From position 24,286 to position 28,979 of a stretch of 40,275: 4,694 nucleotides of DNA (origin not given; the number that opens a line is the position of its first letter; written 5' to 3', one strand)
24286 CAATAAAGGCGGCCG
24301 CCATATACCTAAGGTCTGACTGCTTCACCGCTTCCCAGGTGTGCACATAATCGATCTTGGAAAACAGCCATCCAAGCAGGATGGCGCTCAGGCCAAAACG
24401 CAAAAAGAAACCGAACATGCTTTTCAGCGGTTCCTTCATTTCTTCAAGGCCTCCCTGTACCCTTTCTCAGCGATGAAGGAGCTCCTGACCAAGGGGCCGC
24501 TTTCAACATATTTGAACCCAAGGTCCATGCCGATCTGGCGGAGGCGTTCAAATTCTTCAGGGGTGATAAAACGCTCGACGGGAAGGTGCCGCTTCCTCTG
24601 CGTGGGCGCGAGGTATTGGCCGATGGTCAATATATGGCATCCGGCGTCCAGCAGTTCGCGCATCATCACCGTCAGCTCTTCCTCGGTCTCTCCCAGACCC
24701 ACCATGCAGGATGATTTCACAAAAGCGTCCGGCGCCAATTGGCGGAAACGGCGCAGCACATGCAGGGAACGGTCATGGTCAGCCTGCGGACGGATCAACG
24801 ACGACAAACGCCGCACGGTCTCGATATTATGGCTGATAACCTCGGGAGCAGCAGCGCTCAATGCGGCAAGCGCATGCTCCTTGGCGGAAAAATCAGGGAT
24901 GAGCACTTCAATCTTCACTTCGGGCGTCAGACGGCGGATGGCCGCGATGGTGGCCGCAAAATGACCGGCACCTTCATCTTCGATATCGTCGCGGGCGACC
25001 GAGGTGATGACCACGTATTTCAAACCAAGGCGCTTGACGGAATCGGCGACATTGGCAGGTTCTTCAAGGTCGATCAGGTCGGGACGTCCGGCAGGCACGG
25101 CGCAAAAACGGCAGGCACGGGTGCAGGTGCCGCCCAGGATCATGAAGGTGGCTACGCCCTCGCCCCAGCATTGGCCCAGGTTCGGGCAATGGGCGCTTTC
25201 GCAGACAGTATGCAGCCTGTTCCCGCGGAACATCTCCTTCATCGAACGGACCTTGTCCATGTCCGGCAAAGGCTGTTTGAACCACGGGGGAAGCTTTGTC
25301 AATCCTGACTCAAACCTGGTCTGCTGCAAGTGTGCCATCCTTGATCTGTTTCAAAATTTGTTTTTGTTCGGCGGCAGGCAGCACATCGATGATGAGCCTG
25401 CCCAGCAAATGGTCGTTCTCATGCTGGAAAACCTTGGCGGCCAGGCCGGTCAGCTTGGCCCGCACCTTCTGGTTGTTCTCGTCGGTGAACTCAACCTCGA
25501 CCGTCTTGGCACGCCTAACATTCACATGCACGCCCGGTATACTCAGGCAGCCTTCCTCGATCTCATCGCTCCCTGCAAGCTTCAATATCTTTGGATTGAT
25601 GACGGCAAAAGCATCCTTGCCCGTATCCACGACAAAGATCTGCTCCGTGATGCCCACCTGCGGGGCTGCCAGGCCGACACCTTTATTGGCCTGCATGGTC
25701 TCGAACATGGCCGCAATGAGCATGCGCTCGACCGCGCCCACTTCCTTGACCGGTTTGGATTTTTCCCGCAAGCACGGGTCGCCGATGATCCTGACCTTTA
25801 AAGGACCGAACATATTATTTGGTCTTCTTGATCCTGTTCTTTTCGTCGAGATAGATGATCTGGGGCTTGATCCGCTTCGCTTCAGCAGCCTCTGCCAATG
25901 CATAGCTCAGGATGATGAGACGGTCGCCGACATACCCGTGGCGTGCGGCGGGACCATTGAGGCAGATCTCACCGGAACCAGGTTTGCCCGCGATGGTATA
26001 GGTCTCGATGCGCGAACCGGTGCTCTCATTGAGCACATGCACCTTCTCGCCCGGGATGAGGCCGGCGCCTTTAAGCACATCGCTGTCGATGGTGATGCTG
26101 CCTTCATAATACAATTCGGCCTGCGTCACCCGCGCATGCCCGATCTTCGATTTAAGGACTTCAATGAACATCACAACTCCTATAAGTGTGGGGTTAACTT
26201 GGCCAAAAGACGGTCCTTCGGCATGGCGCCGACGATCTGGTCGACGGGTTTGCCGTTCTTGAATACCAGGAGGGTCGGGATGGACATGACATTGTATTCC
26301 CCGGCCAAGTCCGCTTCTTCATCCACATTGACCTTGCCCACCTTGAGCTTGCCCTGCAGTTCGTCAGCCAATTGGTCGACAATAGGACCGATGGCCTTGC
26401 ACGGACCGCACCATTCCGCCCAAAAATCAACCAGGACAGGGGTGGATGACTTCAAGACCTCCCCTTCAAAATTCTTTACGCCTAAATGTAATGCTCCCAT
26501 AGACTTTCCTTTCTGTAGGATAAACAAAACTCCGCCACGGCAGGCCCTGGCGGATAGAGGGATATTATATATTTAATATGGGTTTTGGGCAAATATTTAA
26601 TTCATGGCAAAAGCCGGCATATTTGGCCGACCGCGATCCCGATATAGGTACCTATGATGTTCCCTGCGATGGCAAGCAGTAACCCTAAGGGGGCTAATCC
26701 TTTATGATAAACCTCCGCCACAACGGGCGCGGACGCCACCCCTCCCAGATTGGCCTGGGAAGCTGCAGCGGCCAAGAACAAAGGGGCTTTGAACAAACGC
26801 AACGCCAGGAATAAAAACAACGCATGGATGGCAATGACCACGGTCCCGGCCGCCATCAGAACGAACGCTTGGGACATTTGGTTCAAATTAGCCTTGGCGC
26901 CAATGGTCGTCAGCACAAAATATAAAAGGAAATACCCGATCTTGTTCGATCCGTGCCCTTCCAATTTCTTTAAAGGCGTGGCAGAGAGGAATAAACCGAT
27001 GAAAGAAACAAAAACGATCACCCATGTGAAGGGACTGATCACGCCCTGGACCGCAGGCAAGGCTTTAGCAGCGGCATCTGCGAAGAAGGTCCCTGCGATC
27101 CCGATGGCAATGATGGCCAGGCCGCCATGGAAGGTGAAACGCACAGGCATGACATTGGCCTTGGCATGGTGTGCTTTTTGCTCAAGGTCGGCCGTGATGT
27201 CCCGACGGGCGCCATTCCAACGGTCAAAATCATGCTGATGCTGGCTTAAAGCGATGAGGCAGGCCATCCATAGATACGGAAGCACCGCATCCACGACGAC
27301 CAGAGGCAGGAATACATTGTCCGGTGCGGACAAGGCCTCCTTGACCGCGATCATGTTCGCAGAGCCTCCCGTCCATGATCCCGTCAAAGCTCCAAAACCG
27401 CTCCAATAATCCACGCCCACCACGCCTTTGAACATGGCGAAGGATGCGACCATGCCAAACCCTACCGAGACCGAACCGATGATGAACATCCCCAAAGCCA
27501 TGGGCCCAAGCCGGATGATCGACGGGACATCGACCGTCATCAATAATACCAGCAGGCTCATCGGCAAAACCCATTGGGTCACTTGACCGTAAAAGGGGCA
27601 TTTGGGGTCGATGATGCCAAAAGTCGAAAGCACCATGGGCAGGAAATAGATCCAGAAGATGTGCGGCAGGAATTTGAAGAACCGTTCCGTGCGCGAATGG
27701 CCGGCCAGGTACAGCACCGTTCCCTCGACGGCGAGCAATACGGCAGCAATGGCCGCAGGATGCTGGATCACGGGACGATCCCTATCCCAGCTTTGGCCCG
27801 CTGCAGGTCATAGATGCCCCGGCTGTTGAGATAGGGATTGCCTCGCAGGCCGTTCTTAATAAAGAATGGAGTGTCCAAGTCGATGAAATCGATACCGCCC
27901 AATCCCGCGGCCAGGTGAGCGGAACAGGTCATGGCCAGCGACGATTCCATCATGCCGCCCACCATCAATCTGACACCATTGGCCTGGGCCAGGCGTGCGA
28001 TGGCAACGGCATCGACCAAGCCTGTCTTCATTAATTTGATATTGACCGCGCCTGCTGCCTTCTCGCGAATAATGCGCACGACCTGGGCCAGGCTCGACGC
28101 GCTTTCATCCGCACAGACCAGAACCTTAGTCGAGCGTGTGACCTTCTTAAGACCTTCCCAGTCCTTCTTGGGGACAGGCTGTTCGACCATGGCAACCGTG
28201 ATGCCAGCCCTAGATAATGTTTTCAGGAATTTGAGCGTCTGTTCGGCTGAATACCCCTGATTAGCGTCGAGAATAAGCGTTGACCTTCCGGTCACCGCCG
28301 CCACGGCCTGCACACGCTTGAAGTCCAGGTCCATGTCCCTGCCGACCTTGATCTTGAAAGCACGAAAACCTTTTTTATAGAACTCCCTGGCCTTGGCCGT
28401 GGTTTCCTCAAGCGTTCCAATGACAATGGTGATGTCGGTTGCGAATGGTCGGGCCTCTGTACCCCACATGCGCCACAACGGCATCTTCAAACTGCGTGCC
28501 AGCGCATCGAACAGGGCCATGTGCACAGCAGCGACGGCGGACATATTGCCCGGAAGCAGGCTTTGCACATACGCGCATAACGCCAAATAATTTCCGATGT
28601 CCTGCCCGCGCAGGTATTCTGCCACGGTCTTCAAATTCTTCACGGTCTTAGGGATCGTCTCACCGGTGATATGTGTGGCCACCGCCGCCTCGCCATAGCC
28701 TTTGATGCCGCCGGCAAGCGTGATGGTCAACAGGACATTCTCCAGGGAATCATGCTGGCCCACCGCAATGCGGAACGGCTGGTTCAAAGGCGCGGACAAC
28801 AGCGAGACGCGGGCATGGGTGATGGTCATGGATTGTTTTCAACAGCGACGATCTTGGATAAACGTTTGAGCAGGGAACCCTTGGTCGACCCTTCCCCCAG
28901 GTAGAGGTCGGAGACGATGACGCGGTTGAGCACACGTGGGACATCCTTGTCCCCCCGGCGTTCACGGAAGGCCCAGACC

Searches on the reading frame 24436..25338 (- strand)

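Call 5: search_protein_families(library=pfam, max_evalue=0.001, proteins=[window:24436-25338:-])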
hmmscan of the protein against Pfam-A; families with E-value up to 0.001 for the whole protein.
window:24436-25338:- (300 aa): 2 families
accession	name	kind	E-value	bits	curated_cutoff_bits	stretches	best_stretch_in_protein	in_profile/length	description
PF04055.27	Radical_SAM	-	2e-19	70.8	29.5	1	67-228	2-165/166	Radical SAM superfamily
PF16881.10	LIAS_N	-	1.7e-05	25.6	27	1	13-51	58-96/96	N-terminal domain of lipoyl synthase of Radical_SAM family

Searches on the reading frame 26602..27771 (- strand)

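Call 5: search_protein_families(library=pfam, max_evalue=0.001, proteins=[window:26602-27771:-])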
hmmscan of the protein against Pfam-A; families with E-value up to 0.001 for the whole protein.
window:26602-27771:- (389 aa): 1 family
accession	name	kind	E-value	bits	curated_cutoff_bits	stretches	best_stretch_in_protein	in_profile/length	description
PF05684.17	DUF819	-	9.6e-78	262.3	27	1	11-386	2-377/379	Protein of unknown function (DUF819)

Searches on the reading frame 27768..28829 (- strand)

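Call 5: search_protein_families(library=pfam, max_evalue=0.001, proteins=[window:27768-28829:-])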
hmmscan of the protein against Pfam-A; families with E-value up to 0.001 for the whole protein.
window:27768-28829:- (353 aa): 3 families
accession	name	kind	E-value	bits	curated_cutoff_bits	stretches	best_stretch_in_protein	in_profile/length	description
PF13378.12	MR_MLE_C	-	1.5e-40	139.7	29.4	1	144-351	3-213/219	Enolase C-terminal domain-like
PF02746.21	MR_MLE_N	-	4.9e-15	56.2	22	1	14-123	12-117/117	Mandelate racemase / muconate lactonizing enzyme, N-terminal domain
PF07476.17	MAAL_C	-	0.00035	20.3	27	1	231-307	135-213/249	Methylaspartate ammonia-lyase C-terminus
